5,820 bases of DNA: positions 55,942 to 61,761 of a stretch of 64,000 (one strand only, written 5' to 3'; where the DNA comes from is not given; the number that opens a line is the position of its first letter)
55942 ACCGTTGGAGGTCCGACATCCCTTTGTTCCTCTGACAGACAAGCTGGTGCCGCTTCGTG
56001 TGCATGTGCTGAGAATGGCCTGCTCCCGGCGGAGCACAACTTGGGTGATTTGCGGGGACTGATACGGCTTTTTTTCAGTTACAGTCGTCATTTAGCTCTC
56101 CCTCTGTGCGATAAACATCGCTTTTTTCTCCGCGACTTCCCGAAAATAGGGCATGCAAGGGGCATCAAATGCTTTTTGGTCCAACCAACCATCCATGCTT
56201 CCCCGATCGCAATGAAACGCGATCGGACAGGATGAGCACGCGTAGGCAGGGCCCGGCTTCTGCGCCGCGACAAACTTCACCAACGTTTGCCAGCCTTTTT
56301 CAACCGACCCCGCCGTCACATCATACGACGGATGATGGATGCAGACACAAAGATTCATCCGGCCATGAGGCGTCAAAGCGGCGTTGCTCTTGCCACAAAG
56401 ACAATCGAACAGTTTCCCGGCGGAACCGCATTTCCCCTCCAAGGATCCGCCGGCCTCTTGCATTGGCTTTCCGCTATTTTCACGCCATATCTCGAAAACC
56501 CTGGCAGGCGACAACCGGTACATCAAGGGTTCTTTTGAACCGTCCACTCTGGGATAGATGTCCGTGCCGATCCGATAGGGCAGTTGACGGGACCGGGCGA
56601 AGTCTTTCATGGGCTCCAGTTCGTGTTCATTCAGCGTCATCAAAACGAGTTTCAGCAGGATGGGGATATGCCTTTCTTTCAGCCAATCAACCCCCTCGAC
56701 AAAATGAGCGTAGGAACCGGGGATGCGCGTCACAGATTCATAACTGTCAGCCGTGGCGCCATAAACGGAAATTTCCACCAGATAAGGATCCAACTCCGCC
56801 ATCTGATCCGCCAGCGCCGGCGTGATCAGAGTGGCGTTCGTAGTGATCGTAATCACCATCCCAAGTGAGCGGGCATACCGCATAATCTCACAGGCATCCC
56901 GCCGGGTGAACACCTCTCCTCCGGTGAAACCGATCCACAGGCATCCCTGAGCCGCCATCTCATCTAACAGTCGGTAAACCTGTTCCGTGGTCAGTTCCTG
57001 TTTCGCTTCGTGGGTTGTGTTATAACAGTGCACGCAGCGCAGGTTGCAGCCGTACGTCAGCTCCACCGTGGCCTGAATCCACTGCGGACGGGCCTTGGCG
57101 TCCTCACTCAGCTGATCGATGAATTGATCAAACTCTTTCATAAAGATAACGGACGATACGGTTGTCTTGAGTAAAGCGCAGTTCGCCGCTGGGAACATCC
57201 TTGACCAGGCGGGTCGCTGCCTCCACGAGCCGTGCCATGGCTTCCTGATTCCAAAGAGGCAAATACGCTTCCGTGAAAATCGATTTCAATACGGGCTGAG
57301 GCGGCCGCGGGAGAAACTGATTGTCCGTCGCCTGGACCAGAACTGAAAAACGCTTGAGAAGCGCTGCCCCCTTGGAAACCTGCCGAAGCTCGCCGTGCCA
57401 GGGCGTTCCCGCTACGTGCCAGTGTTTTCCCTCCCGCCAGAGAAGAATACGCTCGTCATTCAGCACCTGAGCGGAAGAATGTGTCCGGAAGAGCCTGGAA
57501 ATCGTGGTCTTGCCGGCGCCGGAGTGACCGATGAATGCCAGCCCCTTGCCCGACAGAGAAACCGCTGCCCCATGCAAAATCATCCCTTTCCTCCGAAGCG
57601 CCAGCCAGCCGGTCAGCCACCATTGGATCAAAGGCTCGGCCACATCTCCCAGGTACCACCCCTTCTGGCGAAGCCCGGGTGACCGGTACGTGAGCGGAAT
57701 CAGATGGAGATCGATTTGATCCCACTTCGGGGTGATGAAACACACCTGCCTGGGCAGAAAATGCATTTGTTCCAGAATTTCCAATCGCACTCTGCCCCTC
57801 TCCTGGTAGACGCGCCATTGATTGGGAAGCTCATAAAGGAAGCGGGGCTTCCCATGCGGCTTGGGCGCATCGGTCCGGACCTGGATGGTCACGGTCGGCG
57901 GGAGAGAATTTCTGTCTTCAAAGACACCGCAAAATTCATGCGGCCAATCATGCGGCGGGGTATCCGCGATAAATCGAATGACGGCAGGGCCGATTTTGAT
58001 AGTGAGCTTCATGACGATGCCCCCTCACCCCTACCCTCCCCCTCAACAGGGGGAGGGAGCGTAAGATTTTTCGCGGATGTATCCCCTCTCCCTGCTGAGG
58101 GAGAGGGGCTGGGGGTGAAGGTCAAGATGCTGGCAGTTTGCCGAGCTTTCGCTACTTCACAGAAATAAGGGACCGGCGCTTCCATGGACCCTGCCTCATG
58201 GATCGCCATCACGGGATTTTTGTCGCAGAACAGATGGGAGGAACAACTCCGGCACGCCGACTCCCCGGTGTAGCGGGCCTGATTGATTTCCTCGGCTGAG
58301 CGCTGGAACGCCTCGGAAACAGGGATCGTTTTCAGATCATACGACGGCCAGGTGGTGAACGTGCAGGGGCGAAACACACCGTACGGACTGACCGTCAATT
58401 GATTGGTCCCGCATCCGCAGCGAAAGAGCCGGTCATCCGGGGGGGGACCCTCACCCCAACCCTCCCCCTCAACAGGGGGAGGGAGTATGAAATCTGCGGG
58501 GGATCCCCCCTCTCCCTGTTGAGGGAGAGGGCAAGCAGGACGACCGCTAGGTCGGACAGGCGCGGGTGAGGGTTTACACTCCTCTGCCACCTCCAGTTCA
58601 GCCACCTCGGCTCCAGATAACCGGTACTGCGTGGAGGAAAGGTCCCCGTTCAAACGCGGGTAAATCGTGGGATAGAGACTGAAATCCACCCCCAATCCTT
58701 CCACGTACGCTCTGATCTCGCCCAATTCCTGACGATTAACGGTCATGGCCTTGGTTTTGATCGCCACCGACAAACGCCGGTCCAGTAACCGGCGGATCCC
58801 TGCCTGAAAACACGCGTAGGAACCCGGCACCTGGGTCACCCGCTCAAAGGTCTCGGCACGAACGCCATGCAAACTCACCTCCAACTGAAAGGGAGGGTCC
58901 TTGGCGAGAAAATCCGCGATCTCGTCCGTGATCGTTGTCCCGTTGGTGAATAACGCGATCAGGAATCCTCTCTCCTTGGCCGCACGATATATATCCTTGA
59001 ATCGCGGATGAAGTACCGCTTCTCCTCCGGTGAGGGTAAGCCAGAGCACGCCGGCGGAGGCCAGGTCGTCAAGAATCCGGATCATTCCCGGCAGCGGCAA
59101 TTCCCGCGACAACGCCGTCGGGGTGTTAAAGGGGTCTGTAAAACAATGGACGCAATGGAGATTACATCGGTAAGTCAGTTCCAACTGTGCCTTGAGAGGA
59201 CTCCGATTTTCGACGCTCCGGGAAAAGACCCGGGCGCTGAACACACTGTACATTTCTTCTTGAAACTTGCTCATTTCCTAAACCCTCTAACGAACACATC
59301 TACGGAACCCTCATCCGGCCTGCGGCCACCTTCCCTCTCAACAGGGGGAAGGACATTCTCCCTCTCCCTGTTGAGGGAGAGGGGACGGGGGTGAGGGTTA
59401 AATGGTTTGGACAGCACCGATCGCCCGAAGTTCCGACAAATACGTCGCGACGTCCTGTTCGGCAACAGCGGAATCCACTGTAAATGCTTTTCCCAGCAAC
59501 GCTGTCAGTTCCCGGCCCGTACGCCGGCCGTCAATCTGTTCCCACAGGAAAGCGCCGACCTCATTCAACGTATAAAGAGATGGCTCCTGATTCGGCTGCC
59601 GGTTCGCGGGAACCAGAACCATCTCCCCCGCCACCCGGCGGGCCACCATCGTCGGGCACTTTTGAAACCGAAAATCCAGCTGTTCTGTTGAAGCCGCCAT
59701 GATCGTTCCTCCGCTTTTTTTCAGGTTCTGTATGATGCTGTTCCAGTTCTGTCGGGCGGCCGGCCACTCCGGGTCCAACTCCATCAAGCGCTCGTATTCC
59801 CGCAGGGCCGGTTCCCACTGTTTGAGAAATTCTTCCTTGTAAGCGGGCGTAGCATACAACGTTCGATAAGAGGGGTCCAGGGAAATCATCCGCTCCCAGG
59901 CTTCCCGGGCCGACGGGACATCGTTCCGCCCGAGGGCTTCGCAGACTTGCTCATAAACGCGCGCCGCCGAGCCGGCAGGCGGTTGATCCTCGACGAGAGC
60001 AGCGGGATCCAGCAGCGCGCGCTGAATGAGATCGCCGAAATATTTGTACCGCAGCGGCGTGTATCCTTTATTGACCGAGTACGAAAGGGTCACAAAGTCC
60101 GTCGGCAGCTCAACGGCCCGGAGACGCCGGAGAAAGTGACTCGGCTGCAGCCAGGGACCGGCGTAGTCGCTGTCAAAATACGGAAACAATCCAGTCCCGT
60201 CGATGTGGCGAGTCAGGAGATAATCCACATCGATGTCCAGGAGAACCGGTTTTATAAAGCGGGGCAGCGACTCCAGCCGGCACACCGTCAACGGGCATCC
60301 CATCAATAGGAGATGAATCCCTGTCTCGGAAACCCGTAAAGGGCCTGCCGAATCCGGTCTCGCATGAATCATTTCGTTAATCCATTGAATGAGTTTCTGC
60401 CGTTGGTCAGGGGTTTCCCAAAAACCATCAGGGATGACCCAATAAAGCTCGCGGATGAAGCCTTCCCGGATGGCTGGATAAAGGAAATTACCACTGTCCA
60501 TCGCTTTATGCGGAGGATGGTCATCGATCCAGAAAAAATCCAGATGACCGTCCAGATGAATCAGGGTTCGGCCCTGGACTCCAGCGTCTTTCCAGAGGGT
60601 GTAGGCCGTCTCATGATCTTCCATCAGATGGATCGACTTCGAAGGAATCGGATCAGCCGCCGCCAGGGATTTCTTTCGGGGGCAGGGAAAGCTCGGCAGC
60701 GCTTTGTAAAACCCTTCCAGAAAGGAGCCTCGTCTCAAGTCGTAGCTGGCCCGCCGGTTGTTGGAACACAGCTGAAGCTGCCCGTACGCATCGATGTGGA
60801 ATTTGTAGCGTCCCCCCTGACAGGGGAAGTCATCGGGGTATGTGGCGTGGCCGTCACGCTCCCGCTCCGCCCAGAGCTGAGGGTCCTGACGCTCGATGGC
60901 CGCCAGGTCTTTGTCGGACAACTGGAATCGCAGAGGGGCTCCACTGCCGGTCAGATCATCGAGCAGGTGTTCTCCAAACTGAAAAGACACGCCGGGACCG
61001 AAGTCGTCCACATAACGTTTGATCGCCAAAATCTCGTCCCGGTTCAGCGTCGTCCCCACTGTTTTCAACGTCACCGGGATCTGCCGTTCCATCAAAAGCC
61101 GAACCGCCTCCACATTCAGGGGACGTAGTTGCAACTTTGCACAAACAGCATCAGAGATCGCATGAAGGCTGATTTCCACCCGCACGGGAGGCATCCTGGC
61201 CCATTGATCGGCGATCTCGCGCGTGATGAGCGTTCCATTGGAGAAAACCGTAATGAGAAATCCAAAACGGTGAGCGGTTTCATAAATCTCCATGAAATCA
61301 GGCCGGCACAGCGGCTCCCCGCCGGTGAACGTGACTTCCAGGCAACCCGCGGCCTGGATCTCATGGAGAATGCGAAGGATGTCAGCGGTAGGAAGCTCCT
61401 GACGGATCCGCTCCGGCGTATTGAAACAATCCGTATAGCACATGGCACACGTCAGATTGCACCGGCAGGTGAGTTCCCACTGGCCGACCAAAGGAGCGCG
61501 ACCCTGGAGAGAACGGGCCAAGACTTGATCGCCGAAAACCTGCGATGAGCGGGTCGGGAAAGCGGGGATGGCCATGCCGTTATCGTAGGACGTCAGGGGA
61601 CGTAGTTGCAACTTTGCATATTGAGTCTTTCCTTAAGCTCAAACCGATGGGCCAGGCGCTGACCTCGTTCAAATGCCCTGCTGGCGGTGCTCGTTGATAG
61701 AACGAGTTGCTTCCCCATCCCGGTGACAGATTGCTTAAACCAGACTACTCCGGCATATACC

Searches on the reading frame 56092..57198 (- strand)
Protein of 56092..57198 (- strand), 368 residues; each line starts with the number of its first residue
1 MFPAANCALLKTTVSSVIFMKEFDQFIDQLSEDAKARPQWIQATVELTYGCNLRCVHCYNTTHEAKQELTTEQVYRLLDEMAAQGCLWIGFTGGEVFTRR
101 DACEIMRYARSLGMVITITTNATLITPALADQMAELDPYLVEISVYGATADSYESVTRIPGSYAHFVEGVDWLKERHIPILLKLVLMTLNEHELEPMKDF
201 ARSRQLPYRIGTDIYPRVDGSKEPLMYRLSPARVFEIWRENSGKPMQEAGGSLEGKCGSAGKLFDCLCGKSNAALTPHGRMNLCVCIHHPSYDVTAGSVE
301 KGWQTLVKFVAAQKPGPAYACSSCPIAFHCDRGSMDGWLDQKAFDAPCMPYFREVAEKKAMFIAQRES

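Call 3: search_protein_families(library=pfam, proteins=[window:56092-57198:-], max_evalue=0.1)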
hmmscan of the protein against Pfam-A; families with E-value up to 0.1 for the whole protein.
window:56092-57198:- (368 aa): 2 families
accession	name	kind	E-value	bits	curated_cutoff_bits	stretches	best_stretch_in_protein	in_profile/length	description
PF04055.27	Radical_SAM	-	1.9e-24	87.2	29.5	1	45-200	1-165/166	Radical SAM superfamily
PF13353.11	Fer4_12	-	0.00034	21.4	22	1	49-112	13-80/137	4Fe-4S single cluster domain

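Call 4: search_protein_families(library=ncbifam, proteins=[window:56092-57198:-], max_evalue=0.1)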
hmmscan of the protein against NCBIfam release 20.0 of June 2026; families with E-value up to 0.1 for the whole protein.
window:56092-57198:- (368 aa): 75 families (the best 25 are shown)
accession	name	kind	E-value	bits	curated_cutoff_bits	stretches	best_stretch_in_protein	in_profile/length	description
TIGR03962.1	mycofact_rSAM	equivalog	7.4e-29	101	265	1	41-336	12-315/339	mycofactocin radical SAM maturase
TIGR04545.1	rSAM_ahbD_hemeb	equivalog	2.9e-28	99.3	500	1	45-202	4-163/339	heme b synthase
TIGR04546.1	rSAM_ahbC_deAc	equivalog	3.6e-26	91.9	650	1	45-207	43-206/390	12,18-didecarboxysiroheme deacetylase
NF045574.1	sacti_mat_StsB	exception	8e-26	90.9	625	1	36-201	91-256/466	StsB family radical SAM/SPASM domain sactipeptide maturase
TIGR04055.1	rSAM_NirJ2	equivalog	1.7e-25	90.3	500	1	48-201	7-161/326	putative heme d1 biosynthesis radical SAM protein NirJ2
TIGR04051.1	rSAM_NirJ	equivalog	3.7e-23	82.1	515.45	1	47-204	8-166/354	heme d1 biosynthesis radical SAM protein NirJ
TIGR04053.2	TIGR04053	equivalog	2.5e-22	79.6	395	1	44-200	11-172/366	TIGR04053 family radical SAM/SPASM domain-containing protein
TIGR02109.1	PQQ_syn_pqqE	equivalog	1.7e-20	73.2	381.35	1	43-201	9-169/358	pyrroloquinoline quinone biosynthesis protein PqqE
TIGR04347.1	pseudo_SAM_Halo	equivalog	1.3e-19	70.7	525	1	27-200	27-198/390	TIGR04347 family pseudo-SAM/SPASM protein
TIGR04250.1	SCM_rSAM_ScmE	equivalog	2.6e-19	69.4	400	1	45-200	7-164/358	SynChlorMet cassette radical SAM/SPASM protein ScmE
TIGR02668.1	moaA_archaeal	equivalog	2.9e-19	69.2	325.25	1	45-204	14-176/303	GTP 3',8-cyclase MoaA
TIGR04303.1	GeoRSP_rSAM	equivalog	7e-19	68.6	400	1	49-205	13-168/325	GeoRSP system radical SAM/SPASM protein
TIGR02666.1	moaA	equivalog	8.3e-19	67.7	284.05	1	46-209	15-188/336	GTP 3',8-cyclase MoaA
NF001199.0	PRK00164.2-1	equivalog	2.3e-18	66.4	231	1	45-204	16-178/308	GTP 3',8-cyclase MoaA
TIGR04054.1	rSAM_NirJ1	equivalog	3.5e-18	65.4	650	1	46-206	41-202/387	putative heme d1 biosynthesis radical SAM protein NirJ1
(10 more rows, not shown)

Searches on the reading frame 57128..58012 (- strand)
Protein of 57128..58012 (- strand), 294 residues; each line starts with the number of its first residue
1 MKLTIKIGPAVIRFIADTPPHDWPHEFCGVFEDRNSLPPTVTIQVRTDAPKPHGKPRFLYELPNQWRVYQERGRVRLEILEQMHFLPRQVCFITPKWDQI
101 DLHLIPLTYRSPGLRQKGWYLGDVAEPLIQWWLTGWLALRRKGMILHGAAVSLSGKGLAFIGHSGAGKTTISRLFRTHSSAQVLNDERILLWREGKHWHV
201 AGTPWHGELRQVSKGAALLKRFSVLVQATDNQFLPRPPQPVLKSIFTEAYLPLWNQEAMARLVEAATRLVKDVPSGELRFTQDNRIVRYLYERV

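Call 3: search_protein_families(library=pfam, proteins=[window:57128-58012:-], max_evalue=0.1)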
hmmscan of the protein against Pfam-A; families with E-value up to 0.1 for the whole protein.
window:57128-58012:- (294 aa): 3 families
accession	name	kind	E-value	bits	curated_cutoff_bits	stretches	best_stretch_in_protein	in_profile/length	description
PF00005.33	ABC_tran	-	0.0015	19.6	25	1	155-219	11-71/137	ABC transporter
PF13671.12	AAA_33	-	0.044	14.5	27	1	159-190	3-34/143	AAA domain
PF03193.22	RsgA_GTPase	-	0.056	13.7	30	1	152-182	103-133/174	RsgA GTPase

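Call 4: search_protein_families(library=ncbifam, proteins=[window:57128-58012:-], max_evalue=0.1)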
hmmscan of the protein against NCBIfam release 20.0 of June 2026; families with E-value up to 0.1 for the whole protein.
window:57128-58012:- (294 aa): 13 families
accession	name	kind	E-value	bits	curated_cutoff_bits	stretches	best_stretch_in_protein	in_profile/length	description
TIGR04355.1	HprK_rel_B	hypoth_equivalog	4e-06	26.2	200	1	139-204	140-204/351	HprK-related kinase B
NF006821.0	PRK09344.1-3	subfamily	0.01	14.5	369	1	134-193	192-263/525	phosphoenolpyruvate carboxykinase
TIGR02673.1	FtsE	equivalog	0.016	14.9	264.85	1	144-178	16-51/214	cell division ATP-binding protein FtsE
TIGR04352.1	HprK_rel_A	equivalog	0.026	13.7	200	1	123-190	75-142/280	HprK-related kinase A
TIGR02769.1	nickel_nikE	equivalog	0.04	13.4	332.55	1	140-175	21-57/265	nickel import ATP-binding protein NikE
NF007739.0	PRK10419.1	subfamily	0.046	13.3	354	1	140-175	22-58/268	nickel ABC transporter ATP-binding protein NikE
TIGR03796.1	NHLM_micro_ABC1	equivalog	0.066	11.4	853.3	1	154-175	504-525/710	NHLP family bacteriocin export ABC transporter peptidase/permease/ATPase subunit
TIGR00679.1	hpr-ser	equivalog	0.068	12.4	240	0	144-169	132-157/300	HPr(Ser) kinase/phosphatase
TIGR04249.1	SCM_chp_ScmC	equivalog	0.071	12.4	125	0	138-204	120-185/292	SynChlorMet cassette protein ScmC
TIGR00955.1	3a01204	subfamily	0.072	11.7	736.35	1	149-183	45-79/617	pigment precursor permease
NF043071.1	DppF_dipep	equivalog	0.076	12.4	660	0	137-175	30-69/331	dipeptide ABC transporter ATP-binding subunit DppF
TIGR03608.1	L_ocin_972_ABC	subfamily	0.088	12.3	254.85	0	154-172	23-41/206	putative bacteriocin export ABC transporter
NF045513.1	HepA_fam_ABC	equivalog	0.088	11.2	725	0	143-175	387-420/610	heterocyst formation ABC transporter subunit HepA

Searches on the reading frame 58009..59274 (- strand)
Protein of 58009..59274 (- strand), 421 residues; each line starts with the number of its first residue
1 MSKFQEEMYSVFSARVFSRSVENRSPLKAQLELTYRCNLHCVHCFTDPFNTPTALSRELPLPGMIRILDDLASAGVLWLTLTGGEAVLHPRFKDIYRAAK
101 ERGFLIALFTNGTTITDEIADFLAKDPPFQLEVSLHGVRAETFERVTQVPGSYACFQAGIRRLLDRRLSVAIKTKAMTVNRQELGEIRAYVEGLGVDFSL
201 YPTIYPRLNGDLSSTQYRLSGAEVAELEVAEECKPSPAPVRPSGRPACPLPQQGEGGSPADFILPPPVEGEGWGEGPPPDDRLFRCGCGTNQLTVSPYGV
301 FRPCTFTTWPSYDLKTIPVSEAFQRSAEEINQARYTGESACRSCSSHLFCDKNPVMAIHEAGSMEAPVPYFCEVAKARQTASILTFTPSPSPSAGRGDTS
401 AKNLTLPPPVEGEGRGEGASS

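Call 3: search_protein_families(library=pfam, proteins=[window:58009-59274:-], max_evalue=0.1)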
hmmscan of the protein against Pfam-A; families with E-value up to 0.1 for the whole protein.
window:58009-59274:- (421 aa): 3 families
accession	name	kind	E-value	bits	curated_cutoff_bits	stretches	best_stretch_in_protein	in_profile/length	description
PF04055.27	Radical_SAM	-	4.7e-16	59.9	29.5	1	32-178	2-150/166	Radical SAM superfamily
PF13353.11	Fer4_12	-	0.021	15.5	22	1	36-103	14-81/137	4Fe-4S single cluster domain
PF13186.11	SPASM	-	0.066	13.9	21.5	0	286-344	1-66/67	Iron-sulfur cluster-binding domain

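Call 4: search_protein_families(library=ncbifam, proteins=[window:58009-59274:-], max_evalue=0.1)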
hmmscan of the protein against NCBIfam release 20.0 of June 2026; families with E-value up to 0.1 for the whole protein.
window:58009-59274:- (421 aa): 63 families (the best 25 are shown)
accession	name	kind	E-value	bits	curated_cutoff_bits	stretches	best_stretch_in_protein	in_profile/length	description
TIGR03962.1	mycofact_rSAM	equivalog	2.8e-22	79.4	265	1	25-197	10-179/339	mycofactocin radical SAM maturase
TIGR04051.1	rSAM_NirJ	equivalog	1.4e-20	73.6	515.45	1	32-197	7-169/354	heme d1 biosynthesis radical SAM protein NirJ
TIGR04251.1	SCM_rSAM_ScmF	equivalog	2.2e-20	73.3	400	1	32-210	9-188/353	SynChlorMet cassette radical SAM/SPASM protein ScmF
TIGR04055.1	rSAM_NirJ2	equivalog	3.7e-20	72.7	500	1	34-190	7-160/326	putative heme d1 biosynthesis radical SAM protein NirJ2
TIGR04545.1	rSAM_ahbD_hemeb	equivalog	5.7e-20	72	500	1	31-196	4-167/339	heme b synthase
TIGR04250.1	SCM_rSAM_ScmE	equivalog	1.2e-18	67.2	400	1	26-189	2-163/358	SynChlorMet cassette radical SAM/SPASM protein ScmE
NF012164.0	AlbA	equivalog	2.4e-18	65.8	850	1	17-196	103-280/442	subtilosin maturase AlbA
TIGR04546.1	rSAM_ahbC_deAc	equivalog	1.3e-16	60.4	650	1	32-189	44-195/390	12,18-didecarboxysiroheme deacetylase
TIGR04403.1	rSAM_skfB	equivalog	3.2e-16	59.1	300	1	17-192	94-262/402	sporulation killing factor system radical SAM maturase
TIGR04053.2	TIGR04053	equivalog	4.7e-16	59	395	1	23-197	4-179/366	TIGR04053 family radical SAM/SPASM domain-containing protein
TIGR02666.1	moaA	equivalog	1.2e-15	57.4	284.05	1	31-193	14-182/336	GTP 3',8-cyclase MoaA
TIGR04133.1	rSAM_w_lipo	hypoth_equivalog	1.9e-15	56.7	425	1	31-207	28-205/350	TIGR04133 family radical SAM/SPASM protein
TIGR04317.1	W_rSAM_matur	equivalog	7e-15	55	380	1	30-148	7-123/349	tungsten cofactor oxidoreductase radical SAM maturase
TIGR04054.1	rSAM_NirJ1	equivalog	8.9e-15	54.2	650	1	20-193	30-199/387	putative heme d1 biosynthesis radical SAM protein NirJ1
TIGR02109.1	PQQ_syn_pqqE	equivalog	2.5e-14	53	381.35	1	25-171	5-149/358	pyrroloquinoline quinone biosynthesis protein PqqE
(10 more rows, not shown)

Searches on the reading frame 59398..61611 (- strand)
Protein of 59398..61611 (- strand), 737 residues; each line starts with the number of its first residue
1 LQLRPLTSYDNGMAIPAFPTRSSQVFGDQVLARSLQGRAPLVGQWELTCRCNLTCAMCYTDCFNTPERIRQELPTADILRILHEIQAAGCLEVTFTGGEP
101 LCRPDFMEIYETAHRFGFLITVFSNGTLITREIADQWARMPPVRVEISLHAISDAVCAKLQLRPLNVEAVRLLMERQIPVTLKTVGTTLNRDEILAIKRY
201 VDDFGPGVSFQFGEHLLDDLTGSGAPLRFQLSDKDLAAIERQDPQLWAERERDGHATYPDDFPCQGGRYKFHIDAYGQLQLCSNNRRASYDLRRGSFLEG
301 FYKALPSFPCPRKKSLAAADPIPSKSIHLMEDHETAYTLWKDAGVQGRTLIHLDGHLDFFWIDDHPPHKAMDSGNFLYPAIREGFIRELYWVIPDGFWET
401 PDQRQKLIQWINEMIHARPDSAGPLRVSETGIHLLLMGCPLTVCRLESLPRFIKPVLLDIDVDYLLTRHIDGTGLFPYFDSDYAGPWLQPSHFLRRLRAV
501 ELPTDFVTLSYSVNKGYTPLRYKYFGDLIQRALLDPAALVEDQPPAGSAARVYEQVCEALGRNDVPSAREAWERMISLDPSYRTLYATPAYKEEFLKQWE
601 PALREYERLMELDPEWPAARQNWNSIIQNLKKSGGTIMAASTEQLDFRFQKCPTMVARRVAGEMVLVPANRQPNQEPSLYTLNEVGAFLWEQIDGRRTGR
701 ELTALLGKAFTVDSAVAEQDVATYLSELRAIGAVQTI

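Call 15: search_protein_families(library=pfam, proteins=[window:59398-61611:-], max_evalue=0.01)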
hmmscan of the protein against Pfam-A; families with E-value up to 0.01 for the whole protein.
window:59398-61611:- (737 aa): 4 families
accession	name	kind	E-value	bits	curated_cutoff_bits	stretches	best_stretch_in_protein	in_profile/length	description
PF04055.27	Radical_SAM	-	6e-22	79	29.5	1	46-199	2-164/166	Radical SAM superfamily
PF05402.18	PqqD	-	6.6e-14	52.4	23.4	1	663-733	1-66/67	Coenzyme PQQ synthesis protein D (PqqD)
PF13353.11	Fer4_12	-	0.001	19.8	22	1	51-111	15-72/137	4Fe-4S single cluster domain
PF07719.23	TPR_2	-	0.0097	16.4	27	0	596-615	14-33/34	Tetratricopeptide repeat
